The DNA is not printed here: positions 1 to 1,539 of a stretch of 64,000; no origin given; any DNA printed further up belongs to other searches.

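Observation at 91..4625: Sub-cluster for a probable C-methylated acidic amino-sugar: WbpA-like dehydrogenase, WbpB-like Gfo/Idh/MocA oxidoreductase, SDR and TylC3-like C-methyltransferase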

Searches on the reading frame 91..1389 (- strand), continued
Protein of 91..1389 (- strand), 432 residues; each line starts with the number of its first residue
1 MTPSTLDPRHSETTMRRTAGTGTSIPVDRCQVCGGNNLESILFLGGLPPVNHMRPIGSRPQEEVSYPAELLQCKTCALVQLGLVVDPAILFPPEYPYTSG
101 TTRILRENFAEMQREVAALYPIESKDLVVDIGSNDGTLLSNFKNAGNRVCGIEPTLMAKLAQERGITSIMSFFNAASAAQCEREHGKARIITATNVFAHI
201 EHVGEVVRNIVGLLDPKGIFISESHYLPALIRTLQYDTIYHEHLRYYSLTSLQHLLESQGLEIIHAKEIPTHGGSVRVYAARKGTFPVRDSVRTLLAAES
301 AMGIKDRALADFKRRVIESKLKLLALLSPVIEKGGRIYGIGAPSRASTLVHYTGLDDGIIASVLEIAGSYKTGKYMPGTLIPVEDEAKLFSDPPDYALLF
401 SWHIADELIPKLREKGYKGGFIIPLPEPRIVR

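Call 44: search_solved_structures(query=L001:6749-7855:+, max_evalue=1e-20)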
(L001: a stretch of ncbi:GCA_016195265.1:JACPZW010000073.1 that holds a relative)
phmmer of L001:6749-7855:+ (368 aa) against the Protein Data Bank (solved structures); distinct sequences matched with E-value up to 1e-20: 55.
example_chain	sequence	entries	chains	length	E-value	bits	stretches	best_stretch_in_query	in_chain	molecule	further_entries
3dr7_A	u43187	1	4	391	1.2e-68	235.1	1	9-363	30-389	Putative perosamine synthetase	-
3bn1_A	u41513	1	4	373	1.2e-68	235.1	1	10-363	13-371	Perosamine synthetase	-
3dr4_A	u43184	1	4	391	8.4e-68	232.3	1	9-363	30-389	Putative perosamine synthetase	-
8sng_A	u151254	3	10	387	2.9e-60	207.4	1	6-362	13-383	UDP-4-amino-4-deoxy-L-arabinose--oxoglutarate aminotransferase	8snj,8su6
1mdo_A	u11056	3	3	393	1.9e-55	191.6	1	6-362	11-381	ArnB aminotransferase | UDP-4-amino-4-deoxy-L-arabinose--oxoglutarate aminotransferase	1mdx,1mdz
4oca_A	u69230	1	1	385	1.6e-54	188.6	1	6-362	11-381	UDP-4-amino-4-deoxy-L-arabinose--oxoglutarate aminotransferase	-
7b0m_AAA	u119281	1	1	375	3.5e-54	187.5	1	10-292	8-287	Sugar aminotransferase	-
5uid_A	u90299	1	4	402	7.2e-54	186.4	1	9-364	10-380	Aminotransferase TlmJ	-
9bgp_A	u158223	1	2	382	8.9e-54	186.1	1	11-365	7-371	aminotransferase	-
9bgr_A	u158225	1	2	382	6.1e-53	183.3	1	11-365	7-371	aminotransferase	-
8vr3_A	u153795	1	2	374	8e-52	179.7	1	11-271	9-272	DegT/DnrJ/EryC1/StrS aminotransferase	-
8vr5_A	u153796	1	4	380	9e-52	179.5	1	11-271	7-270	DegT/DnrJ/EryC1/StrS aminotransferase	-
5k8b_A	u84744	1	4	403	3.8e-50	174.2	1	36-270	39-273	8-amino-3,8-dideoxy-alpha-D-manno-octulosonate transaminase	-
3nyu_A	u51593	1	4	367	2e-48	168.5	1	27-359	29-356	Aminotransferase WbpE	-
3nu7_A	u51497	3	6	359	2.4e-48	168.2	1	27-358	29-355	Aminotransferase WbpE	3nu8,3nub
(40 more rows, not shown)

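Call 50: search_protein_families(library=pfam, proteins=[L035:5473-6243:+, L047:7464-8228:+, L074:7482-8204:+, L026:7570-8283:+, L044:6763-7521:+, L034:5905-6942:+, L034:6946-7905:+, L034:7905-8969:+, L085:12057-13118:+, L085:14789-16042:+], max_evalue=0.001)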
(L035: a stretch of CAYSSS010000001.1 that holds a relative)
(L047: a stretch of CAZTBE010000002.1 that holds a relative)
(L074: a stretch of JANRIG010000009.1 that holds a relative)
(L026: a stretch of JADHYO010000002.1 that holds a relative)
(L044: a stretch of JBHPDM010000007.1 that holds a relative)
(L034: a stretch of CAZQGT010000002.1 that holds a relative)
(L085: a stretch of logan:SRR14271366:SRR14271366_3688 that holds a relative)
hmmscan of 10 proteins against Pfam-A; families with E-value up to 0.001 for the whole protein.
L035:5473-6243:+ (257 aa): 5 families
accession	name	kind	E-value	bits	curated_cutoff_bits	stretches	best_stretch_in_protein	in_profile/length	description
PF04321.23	RmlD_sub_bind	-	1.8e-29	103.2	27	1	6-156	2-150/287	RmlD substrate binding domain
PF01370.27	Epimerase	-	4.6e-20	72.5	20.9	1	7-144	1-154/240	NAD dependent epimerase/dehydratase family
PF16363.11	GDP_Man_Dehyd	-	1.2e-17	64.8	27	1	37-144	59-165/332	GDP-mannose 4,6 dehydratase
PF02719.21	Polysacc_synt_2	-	4.5e-12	46.2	20.2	1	34-148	58-154/293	Polysaccharide biosynthesis protein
PF07993.18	NAD_binding_4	-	1.6e-06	27.9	20.1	1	52-153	87-198/258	Male sterility protein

L047:7464-8228:+ (255 aa): 6 families
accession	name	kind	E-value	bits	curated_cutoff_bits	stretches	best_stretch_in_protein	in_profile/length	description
PF04321.23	RmlD_sub_bind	-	1.1e-30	107.1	27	1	5-155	2-150/287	RmlD substrate binding domain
PF01370.27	Epimerase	-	4.2e-17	62.8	20.9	1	8-145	3-156/240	NAD dependent epimerase/dehydratase family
PF16363.11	GDP_Man_Dehyd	-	5.6e-17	62.6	27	1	35-144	58-166/332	GDP-mannose 4,6 dehydratase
PF02719.21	Polysacc_synt_2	-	1.7e-11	44.3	20.2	1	37-147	62-154/293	Polysaccharide biosynthesis protein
PF07993.18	NAD_binding_4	-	5.8e-07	29.4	20.1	1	51-154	87-205/258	Male sterility protein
PF13561.12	adh_short_C2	-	0.00099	19.2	27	0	35-146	49-158/236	Enoyl-(Acyl carrier protein) reductase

L074:7482-8204:+ (241 aa): 6 families
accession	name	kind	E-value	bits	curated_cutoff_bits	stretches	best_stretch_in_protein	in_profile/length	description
PF04321.23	RmlD_sub_bind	-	1.2e-22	80.7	27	1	3-138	13-148/287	RmlD substrate binding domain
PF01370.27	Epimerase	-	3.2e-20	73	20.9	1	21-146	45-172/240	NAD dependent epimerase/dehydratase family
PF16363.11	GDP_Man_Dehyd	-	1.1e-17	65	27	1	22-130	57-167/332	GDP-mannose 4,6 dehydratase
PF02719.21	Polysacc_synt_2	-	1.1e-15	58.1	20.2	1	25-134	62-156/293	Polysaccharide biosynthesis protein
PF07993.18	NAD_binding_4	-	3.2e-10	40.1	20.1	1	40-175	88-236/258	Male sterility protein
PF01073.25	3Beta_HSD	-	1.6e-07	31.1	22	1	25-134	53-163/280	3-beta hydroxysteroid dehydrogenase/isomerase family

L026:7570-8283:+ (238 aa): 6 families
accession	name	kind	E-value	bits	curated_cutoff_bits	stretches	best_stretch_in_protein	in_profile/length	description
PF04321.23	RmlD_sub_bind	-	1e-35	123.7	27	1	1-146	1-150/287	RmlD substrate binding domain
PF01370.27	Epimerase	-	6.8e-20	71.9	20.9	1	3-139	1-159/240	NAD dependent epimerase/dehydratase family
PF16363.11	GDP_Man_Dehyd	-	3.4e-15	56.8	27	1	32-137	58-168/332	GDP-mannose 4,6 dehydratase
PF02719.21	Polysacc_synt_2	-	6.1e-12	45.8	20.2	1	34-138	62-154/293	Polysaccharide biosynthesis protein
PF07993.18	NAD_binding_4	-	3.1e-09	36.8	20.1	1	48-186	87-241/258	Male sterility protein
PF01073.25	3Beta_HSD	-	0.0005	19.6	22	0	32-135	51-159/280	3-beta hydroxysteroid dehydrogenase/isomerase family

L044:6763-7521:+ (253 aa): 5 families
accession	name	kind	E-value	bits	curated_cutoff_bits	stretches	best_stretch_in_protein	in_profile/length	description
PF04321.23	RmlD_sub_bind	-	1.8e-27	96.6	27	1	5-155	2-150/287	RmlD substrate binding domain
PF01370.27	Epimerase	-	6.5e-17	62.2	20.9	1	6-141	1-152/240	NAD dependent epimerase/dehydratase family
PF16363.11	GDP_Man_Dehyd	-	1.8e-14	54.4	27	1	36-143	59-165/332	GDP-mannose 4,6 dehydratase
PF02719.21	Polysacc_synt_2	-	4.9e-09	36.2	20.2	1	37-113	62-134/293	Polysaccharide biosynthesis protein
PF07993.18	NAD_binding_4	-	3.8e-08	33.2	20.1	1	50-155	86-201/258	Male sterility protein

L034:5905-6942:+ (346 aa): 1 family
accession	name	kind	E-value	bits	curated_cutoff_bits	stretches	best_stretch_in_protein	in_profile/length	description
PF04015.17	DUF362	-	3.8e-32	112.4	24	1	40-290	1-199/200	Domain of unknown function (DUF362)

L034:6946-7905:+ (320 aa): 6 families
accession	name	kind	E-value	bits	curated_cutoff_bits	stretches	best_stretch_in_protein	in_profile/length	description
PF00535.33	Glycos_transf_2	-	1.5e-31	110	23.3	1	7-163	1-167/168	Glycosyl transferase family 2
PF10111.15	Glyco_tranf_2_2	-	1.7e-15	57.7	27.3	1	7-196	1-214/276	Glycosyltransferase like family 2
PF13641.12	Glyco_tranf_2_3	-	2.4e-11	44.6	27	1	6-200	3-212/230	Glycosyltransferase like family 2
PF13506.12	Glyco_transf_21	-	1.3e-08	34.9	21.7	1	75-195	26-150/174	Glycosyl transferase family 21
PF13632.12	Glyco_trans_2_3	-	5.1e-07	30.1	27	1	84-189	3-113/198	Glycosyl transferase family group 2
PF02709.20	Glyco_transf_7C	-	0.00053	20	23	1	154-204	25-76/78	N-terminal domain of galactosyltransferase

L034:7905-8969:+ (355 aa): 3 families
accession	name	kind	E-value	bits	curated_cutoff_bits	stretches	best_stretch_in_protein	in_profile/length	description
PF04055.27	Radical_SAM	-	5.2e-17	63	29.5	1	25-190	3-166/166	Radical SAM superfamily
PF13186.11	SPASM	-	2.6e-06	28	21.5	1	272-331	1-64/67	Iron-sulfur cluster-binding domain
PF13353.11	Fer4_12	-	3.6e-06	27.7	22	1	23-132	10-119/137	4Fe-4S single cluster domain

L085:12057-13118:+ (353 aa): 2 families
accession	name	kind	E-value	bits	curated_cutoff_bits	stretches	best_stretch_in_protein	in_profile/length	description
PF13472.12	Lipase_GDSL_2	-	1e-12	49.3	32.9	1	95-326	1-178/178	GDSL-like Lipase/Acylhydrolase family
PF00657.28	Lipase_GDSL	-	2.6e-07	31.4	23.6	0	93-171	1-89/208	GDSL-like Lipase/Acylhydrolase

L085:14789-16042:+ (417 aa): 1 family
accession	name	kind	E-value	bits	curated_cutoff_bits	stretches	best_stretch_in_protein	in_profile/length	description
PF09594.16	GT87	-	0.00083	19.6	25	1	99-244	19-162/237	Glycosyltransferase family 87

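Call 67: search_protein_families(library=ncbifam, proteins=[L085:11326-12060:+, L085:13108-14733:+, L035:5473-6243:+], max_evalue=1e-10)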
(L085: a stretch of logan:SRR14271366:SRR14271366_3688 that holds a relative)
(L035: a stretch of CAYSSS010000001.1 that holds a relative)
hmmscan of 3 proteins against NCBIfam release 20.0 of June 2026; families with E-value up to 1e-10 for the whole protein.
L085:11326-12060:+ (244 aa): 4 families
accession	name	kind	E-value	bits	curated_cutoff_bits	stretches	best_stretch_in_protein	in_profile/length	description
NF047588.1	GlcsyltransPgfSStrep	equivalog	6.2e-14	51.9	500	1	7-216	3-209/308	glycosyltransferase PgfS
NF041391.1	DPhHxTase_Halo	equivalog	1.7e-13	50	375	1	13-206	3-187/213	dolichyl-phosphate hexose transferase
NF058614.1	PPMAGASynPpgS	equivalog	1.4e-12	47.6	370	1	9-201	4-195/226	polyprenyl-phospho-N-acetylgalactosaminyl synthase PpgS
TIGR04182.1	glyco_TIGR04182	equivalog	2.5e-12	46.8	325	1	8-208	3-196/293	S-layer glycoprotein N-glycosyltransferase AglJ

L085:13108-14733:+ (541 aa): 0 families

L035:5473-6243:+ (257 aa): 3 families
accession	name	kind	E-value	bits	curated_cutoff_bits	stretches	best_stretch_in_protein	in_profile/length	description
TIGR01214.1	rmlD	equivalog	6.3e-25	87.8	224.05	1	6-156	1-149/285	dTDP-4-dehydrorhamnose reductase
TIGR01181.1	dTDP_gluc_dehyt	equivalog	7.5e-14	51.5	365.1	1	37-144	57-163/321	dTDP-glucose 4,6-dehydratase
TIGR01179.1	galE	equivalog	1.8e-12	46.7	262.3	1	36-146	53-159/332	UDP-glucose 4-epimerase GalE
